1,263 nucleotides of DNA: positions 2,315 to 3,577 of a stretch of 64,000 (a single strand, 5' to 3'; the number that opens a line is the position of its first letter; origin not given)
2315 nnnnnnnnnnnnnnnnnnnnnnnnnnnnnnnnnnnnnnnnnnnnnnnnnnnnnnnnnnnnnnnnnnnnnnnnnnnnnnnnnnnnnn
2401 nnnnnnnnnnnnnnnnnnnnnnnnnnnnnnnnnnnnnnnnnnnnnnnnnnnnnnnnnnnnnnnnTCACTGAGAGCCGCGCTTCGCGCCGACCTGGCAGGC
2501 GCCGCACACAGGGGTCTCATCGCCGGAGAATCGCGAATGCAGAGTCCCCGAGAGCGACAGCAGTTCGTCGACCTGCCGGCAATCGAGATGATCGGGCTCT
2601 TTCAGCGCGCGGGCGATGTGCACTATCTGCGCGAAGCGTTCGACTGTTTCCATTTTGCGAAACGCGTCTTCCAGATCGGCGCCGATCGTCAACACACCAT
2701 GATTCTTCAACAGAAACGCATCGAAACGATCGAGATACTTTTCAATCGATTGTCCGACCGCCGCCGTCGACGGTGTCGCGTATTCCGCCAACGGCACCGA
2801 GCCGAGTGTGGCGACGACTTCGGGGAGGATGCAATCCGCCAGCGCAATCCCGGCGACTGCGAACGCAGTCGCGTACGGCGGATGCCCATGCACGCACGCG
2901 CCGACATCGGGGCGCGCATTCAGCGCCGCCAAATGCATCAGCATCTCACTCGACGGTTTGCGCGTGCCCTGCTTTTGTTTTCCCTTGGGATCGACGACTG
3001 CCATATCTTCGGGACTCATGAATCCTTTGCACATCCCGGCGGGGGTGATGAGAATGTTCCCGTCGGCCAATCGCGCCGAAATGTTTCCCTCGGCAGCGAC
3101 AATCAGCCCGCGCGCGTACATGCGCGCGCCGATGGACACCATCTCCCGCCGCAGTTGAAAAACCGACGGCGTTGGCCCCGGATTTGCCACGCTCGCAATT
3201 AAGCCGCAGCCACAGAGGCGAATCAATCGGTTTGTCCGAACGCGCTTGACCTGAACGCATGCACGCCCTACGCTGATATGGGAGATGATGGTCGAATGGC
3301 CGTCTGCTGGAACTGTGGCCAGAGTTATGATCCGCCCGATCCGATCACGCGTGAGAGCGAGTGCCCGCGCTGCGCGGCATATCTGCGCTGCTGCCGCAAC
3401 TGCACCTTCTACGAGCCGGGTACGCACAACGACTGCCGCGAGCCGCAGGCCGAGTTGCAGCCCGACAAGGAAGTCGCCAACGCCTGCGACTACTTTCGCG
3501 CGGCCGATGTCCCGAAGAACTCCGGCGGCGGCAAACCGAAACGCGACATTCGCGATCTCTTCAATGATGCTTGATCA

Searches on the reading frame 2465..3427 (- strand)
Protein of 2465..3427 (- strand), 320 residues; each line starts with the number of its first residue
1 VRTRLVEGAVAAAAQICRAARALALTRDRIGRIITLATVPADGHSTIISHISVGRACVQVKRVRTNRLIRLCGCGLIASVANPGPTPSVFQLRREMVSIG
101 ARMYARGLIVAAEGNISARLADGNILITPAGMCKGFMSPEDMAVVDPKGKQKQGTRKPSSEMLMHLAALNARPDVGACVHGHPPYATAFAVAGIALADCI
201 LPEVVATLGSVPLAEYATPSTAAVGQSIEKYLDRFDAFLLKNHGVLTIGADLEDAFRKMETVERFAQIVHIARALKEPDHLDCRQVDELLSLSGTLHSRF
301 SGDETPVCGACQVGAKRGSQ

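Call 71: search_protein_families(library=pfam, proteins=[window:2465-3427:-], max_evalue=0.00001)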
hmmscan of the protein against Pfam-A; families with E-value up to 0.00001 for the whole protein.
window:2465-3427:- (320 aa): 1 family
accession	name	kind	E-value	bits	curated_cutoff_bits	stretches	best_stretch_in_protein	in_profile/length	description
PF00596.27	Aldolase_II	-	5e-50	170.4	22.2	1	94-268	1-181/183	Class II Aldolase and Adducin N-terminal domain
